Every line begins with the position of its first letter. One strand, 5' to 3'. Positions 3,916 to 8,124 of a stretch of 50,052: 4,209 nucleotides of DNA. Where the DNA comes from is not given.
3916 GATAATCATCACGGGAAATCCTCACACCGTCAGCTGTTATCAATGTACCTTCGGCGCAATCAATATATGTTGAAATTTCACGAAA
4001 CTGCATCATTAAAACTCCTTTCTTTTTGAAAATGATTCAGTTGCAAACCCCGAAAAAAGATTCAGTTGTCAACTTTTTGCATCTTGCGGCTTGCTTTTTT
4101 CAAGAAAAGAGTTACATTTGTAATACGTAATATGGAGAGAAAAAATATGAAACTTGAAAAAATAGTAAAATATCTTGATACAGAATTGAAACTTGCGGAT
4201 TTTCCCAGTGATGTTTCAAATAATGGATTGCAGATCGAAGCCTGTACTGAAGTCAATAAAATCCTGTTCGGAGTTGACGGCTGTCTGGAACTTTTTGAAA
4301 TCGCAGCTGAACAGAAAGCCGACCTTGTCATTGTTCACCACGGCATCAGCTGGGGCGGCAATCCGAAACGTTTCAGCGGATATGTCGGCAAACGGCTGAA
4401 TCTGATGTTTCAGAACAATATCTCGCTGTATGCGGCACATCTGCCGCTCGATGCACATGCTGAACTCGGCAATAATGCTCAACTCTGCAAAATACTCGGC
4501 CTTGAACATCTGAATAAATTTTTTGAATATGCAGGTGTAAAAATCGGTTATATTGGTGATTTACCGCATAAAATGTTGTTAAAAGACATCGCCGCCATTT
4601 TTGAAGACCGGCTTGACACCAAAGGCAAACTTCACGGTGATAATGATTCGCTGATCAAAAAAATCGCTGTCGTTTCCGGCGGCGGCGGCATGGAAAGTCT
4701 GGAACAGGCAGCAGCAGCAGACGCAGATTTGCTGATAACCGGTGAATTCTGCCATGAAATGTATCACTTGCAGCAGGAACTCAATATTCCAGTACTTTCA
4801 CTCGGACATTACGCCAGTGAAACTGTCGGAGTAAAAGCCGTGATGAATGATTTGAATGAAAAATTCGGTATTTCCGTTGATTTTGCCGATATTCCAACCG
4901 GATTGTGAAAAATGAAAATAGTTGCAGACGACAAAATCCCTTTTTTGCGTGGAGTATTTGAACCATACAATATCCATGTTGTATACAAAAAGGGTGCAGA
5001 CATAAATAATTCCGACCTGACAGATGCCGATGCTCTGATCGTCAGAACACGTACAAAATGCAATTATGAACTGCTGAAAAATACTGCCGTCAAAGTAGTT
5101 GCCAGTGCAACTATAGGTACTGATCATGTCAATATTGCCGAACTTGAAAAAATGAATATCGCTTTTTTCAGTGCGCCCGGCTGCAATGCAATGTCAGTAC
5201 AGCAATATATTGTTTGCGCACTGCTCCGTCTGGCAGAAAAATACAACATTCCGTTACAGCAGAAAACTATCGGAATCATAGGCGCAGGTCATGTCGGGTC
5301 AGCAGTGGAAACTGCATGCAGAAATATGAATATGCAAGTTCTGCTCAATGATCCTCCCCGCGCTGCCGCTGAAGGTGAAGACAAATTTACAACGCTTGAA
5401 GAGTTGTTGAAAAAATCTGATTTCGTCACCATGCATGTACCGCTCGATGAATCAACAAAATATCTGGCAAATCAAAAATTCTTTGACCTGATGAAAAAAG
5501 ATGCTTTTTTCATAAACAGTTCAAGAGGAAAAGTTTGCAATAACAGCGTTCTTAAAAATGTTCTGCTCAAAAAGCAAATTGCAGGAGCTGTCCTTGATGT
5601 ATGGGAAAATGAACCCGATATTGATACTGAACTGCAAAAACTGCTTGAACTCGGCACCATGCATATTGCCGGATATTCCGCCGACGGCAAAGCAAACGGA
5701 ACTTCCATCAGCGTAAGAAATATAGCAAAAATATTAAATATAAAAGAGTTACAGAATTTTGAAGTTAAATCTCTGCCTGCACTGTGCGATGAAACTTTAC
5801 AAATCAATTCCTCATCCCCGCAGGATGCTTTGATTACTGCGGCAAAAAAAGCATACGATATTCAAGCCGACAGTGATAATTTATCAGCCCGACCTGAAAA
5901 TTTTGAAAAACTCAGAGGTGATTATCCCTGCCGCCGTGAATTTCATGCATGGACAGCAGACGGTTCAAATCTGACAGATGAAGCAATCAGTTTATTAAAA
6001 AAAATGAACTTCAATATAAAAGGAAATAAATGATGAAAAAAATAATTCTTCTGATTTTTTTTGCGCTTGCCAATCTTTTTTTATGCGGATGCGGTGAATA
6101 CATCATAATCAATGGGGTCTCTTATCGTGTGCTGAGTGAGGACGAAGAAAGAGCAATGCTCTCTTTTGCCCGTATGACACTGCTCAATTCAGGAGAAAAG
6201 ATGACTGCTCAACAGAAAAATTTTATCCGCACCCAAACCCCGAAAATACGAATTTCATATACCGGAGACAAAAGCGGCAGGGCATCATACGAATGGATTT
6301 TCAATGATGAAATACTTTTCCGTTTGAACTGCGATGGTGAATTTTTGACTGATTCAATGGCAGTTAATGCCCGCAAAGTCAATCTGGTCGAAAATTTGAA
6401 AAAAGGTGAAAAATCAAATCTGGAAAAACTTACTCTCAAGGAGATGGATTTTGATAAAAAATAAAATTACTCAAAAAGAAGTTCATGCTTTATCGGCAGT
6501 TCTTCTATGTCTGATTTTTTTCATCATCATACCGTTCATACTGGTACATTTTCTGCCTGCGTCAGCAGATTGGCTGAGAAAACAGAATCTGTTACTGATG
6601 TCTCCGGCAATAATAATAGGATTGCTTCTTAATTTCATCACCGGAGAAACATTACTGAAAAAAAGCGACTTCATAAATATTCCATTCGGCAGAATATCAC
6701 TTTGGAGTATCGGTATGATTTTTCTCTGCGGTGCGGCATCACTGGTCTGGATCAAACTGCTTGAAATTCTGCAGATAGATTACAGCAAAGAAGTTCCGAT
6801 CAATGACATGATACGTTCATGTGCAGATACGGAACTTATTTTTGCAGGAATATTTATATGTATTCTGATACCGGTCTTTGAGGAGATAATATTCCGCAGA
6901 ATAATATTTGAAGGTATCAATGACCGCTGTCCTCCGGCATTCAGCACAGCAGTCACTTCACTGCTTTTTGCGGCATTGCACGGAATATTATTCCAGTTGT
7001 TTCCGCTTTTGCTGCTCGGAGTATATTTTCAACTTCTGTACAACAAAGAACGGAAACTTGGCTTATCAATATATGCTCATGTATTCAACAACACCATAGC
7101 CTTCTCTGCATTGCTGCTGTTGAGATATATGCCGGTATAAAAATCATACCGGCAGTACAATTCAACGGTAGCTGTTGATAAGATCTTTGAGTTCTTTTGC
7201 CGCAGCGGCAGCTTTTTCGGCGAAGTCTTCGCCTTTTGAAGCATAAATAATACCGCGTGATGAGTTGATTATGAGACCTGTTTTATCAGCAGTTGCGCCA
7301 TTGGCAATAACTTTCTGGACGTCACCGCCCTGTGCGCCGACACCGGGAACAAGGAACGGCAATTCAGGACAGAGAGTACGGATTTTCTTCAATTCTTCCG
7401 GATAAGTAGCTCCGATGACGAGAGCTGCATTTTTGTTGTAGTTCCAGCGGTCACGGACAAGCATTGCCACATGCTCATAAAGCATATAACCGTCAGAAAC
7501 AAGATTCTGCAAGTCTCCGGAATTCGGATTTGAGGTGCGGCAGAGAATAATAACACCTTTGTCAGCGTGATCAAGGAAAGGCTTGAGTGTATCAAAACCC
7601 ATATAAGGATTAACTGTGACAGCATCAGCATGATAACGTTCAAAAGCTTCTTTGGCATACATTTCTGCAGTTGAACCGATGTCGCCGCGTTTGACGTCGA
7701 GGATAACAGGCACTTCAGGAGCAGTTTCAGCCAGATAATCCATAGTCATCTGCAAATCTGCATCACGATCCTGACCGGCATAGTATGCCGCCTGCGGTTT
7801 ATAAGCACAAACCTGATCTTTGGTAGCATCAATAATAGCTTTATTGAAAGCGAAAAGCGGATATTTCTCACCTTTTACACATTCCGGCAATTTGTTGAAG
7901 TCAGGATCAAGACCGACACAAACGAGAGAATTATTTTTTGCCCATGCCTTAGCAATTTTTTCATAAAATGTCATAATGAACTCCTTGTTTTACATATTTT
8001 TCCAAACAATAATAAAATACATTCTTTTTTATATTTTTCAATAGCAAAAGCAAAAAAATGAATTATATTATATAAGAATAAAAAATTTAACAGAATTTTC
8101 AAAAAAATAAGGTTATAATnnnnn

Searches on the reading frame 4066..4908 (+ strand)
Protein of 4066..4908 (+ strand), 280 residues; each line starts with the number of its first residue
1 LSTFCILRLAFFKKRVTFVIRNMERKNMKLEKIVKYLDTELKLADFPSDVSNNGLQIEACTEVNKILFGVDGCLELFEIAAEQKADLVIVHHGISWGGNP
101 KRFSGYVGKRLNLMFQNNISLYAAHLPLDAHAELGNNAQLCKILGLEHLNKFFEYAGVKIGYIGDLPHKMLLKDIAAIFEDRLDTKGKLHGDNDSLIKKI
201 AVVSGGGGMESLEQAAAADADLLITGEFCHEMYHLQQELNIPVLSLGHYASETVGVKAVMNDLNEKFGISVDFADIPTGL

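Call 38: search_protein_families(library=pfam, proteins=[window:4066-4908:+], max_evalue=0.00001)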
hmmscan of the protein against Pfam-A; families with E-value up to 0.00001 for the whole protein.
window:4066-4908:+ (280 aa): 1 family
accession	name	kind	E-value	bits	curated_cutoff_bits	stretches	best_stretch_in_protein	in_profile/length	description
PF01784.24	DUF34_NIF3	-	1.1e-61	209.1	23.4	1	28-274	1-250/256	Duf34/NIF3 (NGG1p interacting factor 3)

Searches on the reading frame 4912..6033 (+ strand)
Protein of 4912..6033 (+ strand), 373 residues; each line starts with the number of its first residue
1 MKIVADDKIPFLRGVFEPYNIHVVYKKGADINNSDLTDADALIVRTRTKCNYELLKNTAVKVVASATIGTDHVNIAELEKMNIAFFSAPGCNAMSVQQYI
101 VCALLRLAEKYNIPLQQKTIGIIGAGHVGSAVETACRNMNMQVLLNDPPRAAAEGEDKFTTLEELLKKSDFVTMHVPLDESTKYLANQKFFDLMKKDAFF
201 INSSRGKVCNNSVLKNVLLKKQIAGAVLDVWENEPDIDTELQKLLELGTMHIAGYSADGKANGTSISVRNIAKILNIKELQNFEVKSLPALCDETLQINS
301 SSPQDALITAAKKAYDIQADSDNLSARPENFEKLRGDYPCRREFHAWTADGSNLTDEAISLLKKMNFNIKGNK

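Call 38: search_protein_families(library=pfam, proteins=[window:4912-6033:+], max_evalue=0.00001)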
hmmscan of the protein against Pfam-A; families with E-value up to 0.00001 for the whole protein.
window:4912-6033:+ (373 aa): 3 families
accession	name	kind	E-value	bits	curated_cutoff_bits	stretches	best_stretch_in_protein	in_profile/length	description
PF02826.25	2-Hacid_dh_C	-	1.2e-38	132.7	25.1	1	113-241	32-165/178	D-isomer specific 2-hydroxyacid dehydrogenase, NAD binding domain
PF00389.36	2-Hacid_dh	-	3.9e-14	52.9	24.6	1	19-276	20-125/134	D-isomer specific 2-hydroxyacid dehydrogenase, catalytic domain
PF11890.14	DUF3410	-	3.6e-10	40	31.4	1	294-353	8-70/81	Domain of unknown function (DUF3410)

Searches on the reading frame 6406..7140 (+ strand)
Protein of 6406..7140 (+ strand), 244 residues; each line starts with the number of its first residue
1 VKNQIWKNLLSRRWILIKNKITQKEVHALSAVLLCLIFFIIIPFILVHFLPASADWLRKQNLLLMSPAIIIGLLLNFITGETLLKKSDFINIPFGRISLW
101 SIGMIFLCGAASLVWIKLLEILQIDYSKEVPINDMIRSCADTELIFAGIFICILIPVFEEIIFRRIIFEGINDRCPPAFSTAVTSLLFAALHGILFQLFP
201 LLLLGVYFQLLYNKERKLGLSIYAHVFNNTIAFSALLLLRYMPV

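Call 38: search_protein_families(library=pfam, proteins=[window:6406-7140:+], max_evalue=0.00001)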
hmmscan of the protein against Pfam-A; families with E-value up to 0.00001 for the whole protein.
window:6406-7140:+ (244 aa): 1 family
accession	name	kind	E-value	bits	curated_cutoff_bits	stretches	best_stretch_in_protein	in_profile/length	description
PF02517.21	Rce1-like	-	1.8e-17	63.8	22.4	1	144-231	4-93/93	Type II CAAX prenyl endopeptidase Rce1-like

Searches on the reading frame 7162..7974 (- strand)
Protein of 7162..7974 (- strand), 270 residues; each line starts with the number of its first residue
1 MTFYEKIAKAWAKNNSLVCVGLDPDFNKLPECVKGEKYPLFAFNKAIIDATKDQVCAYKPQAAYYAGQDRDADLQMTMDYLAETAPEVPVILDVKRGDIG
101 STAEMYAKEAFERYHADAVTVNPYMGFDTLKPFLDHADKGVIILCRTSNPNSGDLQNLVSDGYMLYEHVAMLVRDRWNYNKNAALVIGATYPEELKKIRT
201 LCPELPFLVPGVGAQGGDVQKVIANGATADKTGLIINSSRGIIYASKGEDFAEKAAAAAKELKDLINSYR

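Call 38: search_protein_families(library=pfam, proteins=[window:7162-7974:-], max_evalue=0.00001)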
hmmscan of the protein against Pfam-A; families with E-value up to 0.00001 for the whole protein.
window:7162-7974:- (270 aa): 1 family
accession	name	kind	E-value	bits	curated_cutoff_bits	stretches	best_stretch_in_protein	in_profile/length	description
PF00215.30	OMPdecase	-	2.3e-32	113.1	27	1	18-253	3-219/221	Orotidine 5'-phosphate decarboxylase / HUMPS family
